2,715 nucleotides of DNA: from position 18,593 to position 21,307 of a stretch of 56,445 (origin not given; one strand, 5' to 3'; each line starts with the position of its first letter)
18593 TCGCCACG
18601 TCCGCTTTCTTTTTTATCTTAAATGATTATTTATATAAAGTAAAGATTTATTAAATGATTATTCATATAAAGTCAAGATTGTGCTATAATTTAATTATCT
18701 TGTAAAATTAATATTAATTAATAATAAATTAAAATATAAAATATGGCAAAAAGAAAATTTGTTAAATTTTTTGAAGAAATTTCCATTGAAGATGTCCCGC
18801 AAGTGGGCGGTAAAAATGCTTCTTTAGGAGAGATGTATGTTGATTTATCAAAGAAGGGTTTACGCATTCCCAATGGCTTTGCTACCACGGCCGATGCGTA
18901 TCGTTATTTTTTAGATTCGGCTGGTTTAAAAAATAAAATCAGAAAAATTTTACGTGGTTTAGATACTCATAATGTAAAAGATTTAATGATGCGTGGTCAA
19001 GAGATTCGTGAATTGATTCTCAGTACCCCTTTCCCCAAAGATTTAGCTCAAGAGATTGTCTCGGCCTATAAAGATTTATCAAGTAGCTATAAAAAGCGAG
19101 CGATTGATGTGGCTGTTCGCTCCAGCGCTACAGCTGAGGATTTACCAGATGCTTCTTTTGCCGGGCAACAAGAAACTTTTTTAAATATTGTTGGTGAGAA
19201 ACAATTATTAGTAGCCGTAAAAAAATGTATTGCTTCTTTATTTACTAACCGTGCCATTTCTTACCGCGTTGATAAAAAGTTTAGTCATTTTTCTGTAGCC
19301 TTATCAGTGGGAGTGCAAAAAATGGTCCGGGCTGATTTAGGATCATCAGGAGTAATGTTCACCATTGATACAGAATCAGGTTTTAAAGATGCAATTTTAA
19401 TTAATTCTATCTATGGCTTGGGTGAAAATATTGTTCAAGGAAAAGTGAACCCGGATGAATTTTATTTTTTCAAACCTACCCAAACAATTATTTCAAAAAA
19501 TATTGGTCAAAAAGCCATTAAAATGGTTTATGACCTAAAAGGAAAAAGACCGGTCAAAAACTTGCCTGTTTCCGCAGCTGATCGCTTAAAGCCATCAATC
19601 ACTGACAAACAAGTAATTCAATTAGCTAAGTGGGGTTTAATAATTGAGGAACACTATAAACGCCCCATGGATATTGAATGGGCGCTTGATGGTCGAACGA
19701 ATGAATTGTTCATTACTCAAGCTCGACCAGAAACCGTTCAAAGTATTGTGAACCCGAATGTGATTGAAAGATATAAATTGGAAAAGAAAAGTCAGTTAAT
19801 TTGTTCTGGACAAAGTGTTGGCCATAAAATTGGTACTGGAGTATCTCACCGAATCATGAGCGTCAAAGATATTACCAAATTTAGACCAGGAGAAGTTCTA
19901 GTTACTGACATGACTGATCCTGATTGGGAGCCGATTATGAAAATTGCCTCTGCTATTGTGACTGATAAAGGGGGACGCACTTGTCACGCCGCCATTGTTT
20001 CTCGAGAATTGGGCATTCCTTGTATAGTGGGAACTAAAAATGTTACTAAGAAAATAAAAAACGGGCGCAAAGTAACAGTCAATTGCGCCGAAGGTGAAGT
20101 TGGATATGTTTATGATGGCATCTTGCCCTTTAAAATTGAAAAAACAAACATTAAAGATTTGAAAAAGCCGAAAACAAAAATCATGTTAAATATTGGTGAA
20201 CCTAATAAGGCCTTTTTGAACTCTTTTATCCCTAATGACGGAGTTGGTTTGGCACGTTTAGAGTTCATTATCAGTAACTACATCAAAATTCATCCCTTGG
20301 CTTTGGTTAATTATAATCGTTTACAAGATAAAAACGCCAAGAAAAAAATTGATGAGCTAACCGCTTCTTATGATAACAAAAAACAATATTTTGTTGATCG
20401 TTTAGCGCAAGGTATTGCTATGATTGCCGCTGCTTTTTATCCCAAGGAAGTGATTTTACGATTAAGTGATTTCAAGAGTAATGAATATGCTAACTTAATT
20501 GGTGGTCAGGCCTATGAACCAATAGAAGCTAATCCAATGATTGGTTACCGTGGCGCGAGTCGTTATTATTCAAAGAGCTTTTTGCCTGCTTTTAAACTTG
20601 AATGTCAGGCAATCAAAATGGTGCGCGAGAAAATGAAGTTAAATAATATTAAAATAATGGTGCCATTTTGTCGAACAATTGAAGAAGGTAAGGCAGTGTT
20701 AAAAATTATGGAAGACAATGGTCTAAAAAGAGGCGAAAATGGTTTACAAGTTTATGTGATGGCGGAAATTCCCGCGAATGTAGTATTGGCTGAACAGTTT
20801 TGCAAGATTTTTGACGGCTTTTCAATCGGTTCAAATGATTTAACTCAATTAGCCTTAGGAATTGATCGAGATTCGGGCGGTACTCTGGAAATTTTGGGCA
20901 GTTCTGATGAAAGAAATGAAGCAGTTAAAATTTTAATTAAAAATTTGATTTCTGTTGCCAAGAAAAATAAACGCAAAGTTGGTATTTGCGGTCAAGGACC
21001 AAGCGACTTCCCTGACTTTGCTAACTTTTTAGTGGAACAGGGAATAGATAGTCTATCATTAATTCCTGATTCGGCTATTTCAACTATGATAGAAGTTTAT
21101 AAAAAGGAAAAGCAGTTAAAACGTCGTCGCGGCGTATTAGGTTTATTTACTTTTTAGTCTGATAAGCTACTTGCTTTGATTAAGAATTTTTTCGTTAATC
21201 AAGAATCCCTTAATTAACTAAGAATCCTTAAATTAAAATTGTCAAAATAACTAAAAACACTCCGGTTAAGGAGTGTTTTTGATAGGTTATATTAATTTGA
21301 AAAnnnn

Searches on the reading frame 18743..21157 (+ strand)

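Call 10: search_protein_families(library=pfam, proteins=[window:18743-21157:+], max_evalue=0.001)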
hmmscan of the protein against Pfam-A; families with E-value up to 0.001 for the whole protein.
window:18743-21157:+ (804 aa): 3 families
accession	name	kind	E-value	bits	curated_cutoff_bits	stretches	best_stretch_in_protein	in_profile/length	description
PF01326.24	PPDK_N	-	1.8e-125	419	27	1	19-336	2-315/328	Pyruvate phosphate dikinase, AMP/ATP-binding domain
PF02896.24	PEP-utilizers_C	-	1.3e-53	182.6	22.8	1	475-783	17-286/293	PEP-utilising enzyme, PEP-binding domain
PF00391.29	PEP-utilizers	-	2e-27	95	23.1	1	380-451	1-72/72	PEP-utilising enzyme, mobile domain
